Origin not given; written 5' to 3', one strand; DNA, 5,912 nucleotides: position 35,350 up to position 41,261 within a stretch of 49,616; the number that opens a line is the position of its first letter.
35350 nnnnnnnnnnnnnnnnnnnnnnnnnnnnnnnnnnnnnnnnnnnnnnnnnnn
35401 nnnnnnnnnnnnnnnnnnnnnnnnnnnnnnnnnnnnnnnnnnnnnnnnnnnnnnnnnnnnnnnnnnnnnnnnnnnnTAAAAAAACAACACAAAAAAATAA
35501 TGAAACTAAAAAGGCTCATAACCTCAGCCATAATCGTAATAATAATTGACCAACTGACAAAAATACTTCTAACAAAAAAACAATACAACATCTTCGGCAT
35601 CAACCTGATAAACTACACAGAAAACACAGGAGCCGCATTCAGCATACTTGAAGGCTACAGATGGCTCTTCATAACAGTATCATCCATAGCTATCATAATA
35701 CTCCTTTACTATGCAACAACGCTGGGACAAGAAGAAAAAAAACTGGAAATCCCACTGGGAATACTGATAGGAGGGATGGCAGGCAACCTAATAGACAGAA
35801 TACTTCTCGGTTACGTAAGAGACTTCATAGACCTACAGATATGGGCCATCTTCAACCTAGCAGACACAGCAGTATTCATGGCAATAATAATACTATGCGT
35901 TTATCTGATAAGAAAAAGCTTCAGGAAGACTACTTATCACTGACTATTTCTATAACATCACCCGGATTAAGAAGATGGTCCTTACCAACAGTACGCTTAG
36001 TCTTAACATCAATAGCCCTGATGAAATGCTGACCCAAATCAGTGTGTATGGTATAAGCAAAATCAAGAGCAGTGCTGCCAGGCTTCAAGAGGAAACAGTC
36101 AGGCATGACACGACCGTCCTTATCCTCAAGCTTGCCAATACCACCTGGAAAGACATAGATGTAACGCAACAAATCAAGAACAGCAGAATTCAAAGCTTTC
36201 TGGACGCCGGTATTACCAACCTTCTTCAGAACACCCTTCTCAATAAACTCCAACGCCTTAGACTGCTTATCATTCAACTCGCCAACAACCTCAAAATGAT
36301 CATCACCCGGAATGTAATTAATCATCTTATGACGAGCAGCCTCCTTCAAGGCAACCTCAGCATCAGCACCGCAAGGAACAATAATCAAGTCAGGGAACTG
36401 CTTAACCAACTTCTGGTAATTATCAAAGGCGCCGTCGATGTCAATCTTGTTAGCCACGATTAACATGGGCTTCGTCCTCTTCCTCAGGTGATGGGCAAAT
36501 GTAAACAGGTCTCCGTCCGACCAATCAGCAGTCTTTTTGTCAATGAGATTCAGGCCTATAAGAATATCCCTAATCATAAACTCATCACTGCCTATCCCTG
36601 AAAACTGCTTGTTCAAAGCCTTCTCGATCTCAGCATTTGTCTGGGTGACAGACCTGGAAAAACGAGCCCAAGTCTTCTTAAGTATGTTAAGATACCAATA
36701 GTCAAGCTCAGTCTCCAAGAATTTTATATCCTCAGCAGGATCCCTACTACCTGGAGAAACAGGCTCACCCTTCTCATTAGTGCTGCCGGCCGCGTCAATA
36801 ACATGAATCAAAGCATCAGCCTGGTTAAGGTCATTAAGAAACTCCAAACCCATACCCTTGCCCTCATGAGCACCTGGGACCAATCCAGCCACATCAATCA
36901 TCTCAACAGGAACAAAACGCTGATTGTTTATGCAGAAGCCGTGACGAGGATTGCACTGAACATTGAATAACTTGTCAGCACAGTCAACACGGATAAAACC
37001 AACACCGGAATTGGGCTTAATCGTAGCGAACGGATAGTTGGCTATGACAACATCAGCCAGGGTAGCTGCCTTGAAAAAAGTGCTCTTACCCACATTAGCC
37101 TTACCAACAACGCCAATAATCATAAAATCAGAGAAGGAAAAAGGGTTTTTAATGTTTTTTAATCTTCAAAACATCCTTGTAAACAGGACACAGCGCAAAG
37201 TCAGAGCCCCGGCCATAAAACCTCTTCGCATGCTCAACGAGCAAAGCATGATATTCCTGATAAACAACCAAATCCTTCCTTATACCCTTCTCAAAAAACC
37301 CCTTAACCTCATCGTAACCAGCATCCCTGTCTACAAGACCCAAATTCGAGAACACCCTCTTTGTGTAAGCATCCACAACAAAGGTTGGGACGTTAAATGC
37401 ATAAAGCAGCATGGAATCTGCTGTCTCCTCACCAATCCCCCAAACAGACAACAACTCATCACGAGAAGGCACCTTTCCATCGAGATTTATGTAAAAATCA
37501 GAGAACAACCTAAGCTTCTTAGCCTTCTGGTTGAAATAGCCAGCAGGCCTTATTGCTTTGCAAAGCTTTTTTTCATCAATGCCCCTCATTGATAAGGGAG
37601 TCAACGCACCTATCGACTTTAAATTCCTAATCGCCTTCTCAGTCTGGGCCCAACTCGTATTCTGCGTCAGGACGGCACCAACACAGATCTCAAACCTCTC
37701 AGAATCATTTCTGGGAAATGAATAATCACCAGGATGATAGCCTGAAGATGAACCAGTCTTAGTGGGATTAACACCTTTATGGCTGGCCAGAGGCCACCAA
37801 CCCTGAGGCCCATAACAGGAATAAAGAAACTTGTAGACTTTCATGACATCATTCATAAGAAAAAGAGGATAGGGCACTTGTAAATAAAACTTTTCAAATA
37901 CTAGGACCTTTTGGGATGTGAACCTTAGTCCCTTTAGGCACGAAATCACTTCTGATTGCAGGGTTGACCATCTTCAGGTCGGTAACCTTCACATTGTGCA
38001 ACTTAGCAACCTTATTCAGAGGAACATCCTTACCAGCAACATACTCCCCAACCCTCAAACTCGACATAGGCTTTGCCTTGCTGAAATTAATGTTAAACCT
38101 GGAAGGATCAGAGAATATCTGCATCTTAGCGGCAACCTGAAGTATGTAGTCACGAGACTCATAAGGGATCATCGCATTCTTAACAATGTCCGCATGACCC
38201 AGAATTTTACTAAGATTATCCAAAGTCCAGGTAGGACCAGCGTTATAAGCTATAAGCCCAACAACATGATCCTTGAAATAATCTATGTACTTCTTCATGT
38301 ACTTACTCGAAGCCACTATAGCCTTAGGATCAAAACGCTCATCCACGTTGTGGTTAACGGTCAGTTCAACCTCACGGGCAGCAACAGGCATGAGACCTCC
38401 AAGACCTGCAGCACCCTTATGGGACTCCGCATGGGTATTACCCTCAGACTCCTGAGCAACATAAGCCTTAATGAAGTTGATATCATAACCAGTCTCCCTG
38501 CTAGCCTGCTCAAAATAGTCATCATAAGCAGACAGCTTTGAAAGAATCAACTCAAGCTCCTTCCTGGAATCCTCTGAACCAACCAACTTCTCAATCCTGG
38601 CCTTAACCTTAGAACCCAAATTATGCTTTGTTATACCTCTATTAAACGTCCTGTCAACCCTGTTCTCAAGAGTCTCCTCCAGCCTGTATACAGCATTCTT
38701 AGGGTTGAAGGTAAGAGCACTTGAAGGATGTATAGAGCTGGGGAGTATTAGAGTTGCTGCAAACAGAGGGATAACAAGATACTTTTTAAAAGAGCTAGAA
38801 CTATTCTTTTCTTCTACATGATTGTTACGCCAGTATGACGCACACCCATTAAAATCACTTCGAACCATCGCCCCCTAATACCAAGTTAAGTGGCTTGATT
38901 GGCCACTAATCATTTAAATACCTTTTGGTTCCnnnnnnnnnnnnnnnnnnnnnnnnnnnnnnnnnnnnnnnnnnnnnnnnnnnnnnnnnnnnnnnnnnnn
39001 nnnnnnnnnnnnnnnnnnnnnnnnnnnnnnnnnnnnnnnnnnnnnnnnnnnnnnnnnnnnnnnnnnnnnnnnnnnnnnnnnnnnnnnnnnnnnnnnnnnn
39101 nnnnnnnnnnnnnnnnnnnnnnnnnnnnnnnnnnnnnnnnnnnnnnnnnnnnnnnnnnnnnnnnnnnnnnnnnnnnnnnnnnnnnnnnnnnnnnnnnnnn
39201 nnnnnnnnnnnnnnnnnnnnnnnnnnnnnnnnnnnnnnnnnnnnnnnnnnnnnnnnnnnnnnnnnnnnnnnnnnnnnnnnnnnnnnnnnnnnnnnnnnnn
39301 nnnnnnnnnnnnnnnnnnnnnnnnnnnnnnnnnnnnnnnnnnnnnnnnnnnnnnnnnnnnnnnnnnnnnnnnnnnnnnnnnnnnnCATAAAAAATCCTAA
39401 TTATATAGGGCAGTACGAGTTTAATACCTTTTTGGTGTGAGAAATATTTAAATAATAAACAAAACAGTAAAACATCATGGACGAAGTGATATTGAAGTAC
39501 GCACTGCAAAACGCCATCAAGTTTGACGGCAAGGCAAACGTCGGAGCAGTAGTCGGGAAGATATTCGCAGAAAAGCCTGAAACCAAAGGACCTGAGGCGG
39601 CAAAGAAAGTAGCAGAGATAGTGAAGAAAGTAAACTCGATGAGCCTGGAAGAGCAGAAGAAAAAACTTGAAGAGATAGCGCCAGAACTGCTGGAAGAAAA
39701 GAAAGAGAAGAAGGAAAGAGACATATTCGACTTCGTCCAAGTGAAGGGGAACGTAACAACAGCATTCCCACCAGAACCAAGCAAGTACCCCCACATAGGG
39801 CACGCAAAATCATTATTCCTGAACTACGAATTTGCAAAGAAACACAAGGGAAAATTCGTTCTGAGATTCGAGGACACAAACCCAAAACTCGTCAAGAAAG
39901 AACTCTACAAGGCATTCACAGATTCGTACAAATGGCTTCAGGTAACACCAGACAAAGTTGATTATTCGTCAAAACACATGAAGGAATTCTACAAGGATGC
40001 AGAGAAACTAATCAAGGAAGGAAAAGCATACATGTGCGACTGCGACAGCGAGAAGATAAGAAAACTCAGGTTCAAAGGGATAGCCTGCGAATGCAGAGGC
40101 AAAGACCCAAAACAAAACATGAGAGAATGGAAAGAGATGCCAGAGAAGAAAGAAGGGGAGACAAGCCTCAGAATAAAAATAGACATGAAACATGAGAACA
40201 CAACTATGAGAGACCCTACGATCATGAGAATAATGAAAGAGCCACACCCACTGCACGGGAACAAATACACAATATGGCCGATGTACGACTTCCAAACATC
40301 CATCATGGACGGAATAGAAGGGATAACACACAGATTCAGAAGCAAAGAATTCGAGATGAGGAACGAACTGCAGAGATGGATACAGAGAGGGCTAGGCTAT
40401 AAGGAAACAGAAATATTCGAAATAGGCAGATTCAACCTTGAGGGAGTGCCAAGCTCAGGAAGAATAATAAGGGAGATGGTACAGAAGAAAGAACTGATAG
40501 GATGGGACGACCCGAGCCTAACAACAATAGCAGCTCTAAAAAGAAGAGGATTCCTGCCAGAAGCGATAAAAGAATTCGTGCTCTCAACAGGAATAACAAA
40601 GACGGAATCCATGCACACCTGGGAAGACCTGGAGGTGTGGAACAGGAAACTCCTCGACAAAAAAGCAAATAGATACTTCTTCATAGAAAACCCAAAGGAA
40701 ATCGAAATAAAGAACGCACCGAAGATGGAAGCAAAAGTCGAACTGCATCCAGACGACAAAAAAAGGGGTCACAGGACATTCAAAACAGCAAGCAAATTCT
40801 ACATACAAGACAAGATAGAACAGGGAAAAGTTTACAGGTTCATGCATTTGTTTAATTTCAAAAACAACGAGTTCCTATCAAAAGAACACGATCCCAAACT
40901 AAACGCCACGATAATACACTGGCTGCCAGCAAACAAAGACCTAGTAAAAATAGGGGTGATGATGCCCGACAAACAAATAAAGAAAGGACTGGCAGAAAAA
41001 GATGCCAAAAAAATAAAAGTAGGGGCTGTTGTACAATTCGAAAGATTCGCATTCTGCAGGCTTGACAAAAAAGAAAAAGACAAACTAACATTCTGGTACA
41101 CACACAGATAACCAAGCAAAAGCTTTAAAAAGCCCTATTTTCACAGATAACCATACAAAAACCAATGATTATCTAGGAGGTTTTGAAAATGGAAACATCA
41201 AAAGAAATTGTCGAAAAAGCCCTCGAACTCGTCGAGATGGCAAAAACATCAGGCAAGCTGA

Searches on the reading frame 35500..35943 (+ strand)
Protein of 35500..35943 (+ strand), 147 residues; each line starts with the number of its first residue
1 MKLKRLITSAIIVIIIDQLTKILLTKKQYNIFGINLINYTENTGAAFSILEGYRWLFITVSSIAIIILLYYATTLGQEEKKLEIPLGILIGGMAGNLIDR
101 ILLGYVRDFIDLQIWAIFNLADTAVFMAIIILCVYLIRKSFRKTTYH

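Call 23: search_protein_families(library=pfam, proteins=[window:35500-35943:+], max_evalue=0.001)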
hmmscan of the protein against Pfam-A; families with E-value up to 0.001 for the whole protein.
window:35500-35943:+ (147 aa): 1 family
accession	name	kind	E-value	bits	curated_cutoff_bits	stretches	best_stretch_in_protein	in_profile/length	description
PF01252.23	Peptidase_A8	-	4e-32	111.8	25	1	10-137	2-141/142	Signal peptidase (SPase) II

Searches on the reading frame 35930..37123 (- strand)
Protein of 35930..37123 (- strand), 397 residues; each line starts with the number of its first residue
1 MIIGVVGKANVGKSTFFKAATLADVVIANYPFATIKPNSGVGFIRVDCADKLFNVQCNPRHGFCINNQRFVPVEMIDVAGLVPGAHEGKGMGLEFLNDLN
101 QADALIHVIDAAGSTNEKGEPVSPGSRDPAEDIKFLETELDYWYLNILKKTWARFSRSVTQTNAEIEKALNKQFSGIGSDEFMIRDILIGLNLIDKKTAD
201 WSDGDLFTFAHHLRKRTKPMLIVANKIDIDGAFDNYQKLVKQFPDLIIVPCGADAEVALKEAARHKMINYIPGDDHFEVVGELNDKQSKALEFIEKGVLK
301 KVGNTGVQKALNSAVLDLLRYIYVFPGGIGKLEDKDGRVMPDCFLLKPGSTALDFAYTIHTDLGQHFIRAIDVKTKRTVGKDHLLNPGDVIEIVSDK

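Call 23: search_protein_families(library=pfam, proteins=[window:35930-37123:-], max_evalue=0.001)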
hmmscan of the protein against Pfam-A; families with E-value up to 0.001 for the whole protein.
window:35930-37123:- (397 aa): 4 families
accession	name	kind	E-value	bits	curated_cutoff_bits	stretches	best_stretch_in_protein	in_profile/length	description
PF08438.16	YGR210-like_G4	-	2.8e-31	108.6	24.7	1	223-326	1-105/108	Obg-like GTPase YGR210-like, G4 motif-containing domain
PF01926.29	MMR_HSR1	-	6.8e-17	62.1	21.9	1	3-113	2-87/113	50S ribosome-binding GTPase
PF02824.27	TGS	-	5.1e-12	46.1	22.2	1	339-394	10-59/60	TGS domain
PF02421.24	FeoB_N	-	4.3e-05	23.5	27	1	3-40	3-40/156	Ferrous iron transport protein B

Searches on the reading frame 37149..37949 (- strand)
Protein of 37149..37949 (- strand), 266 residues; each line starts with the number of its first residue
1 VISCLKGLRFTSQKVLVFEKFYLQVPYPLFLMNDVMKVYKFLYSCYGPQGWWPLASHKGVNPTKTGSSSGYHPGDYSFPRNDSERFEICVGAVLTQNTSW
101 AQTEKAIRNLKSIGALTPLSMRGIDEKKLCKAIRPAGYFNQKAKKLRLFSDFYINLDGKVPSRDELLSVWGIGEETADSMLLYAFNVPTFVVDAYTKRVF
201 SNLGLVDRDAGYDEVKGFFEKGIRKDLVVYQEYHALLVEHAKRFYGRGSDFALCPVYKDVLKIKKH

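Call 23: search_protein_families(library=pfam, proteins=[window:37149-37949:-], max_evalue=0.001)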
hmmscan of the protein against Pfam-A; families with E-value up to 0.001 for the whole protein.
window:37149-37949:- (266 aa): 1 family
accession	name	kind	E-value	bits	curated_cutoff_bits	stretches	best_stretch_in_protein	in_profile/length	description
PF00730.31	HhH-GPD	-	8.5e-18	65.1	26.2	1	90-224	1-107/108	HhH-GPD superfamily base excision DNA repair protein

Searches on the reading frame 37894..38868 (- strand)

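Call 23: search_protein_families(library=pfam, proteins=[window:37894-38868:-], max_evalue=0.001)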
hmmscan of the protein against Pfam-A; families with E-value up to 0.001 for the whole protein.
window:37894-38868:- (324 aa): 1 family
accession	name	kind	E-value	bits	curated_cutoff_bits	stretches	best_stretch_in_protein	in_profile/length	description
PF01464.25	SLT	-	5.3e-16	58.7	21.3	1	118-215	2-101/117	Transglycosylase SLT domain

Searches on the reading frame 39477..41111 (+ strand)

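Call 23: search_protein_families(library=pfam, proteins=[window:39477-41111:+], max_evalue=0.001)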
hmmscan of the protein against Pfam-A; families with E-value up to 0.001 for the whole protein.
window:39477-41111:+ (544 aa): 3 families
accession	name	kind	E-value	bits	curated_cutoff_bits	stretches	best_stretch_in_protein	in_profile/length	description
PF00749.27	tRNA-synt_1c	-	7.8e-77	258.7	23.4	1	93-394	2-313/314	tRNA synthetases class I (E and Q), catalytic domain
PF03950.23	tRNA-synt_1c_C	-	7.8e-14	52.1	23.9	1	397-470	1-79/91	tRNA synthetases class I (E and Q), anti-codon binding domain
PF20974.2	tRNA-synt_1c_C2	-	4.9e-08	34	23.9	1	479-530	1-69/69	tRNA synthetases class I (E and Q), anti-codon binding domain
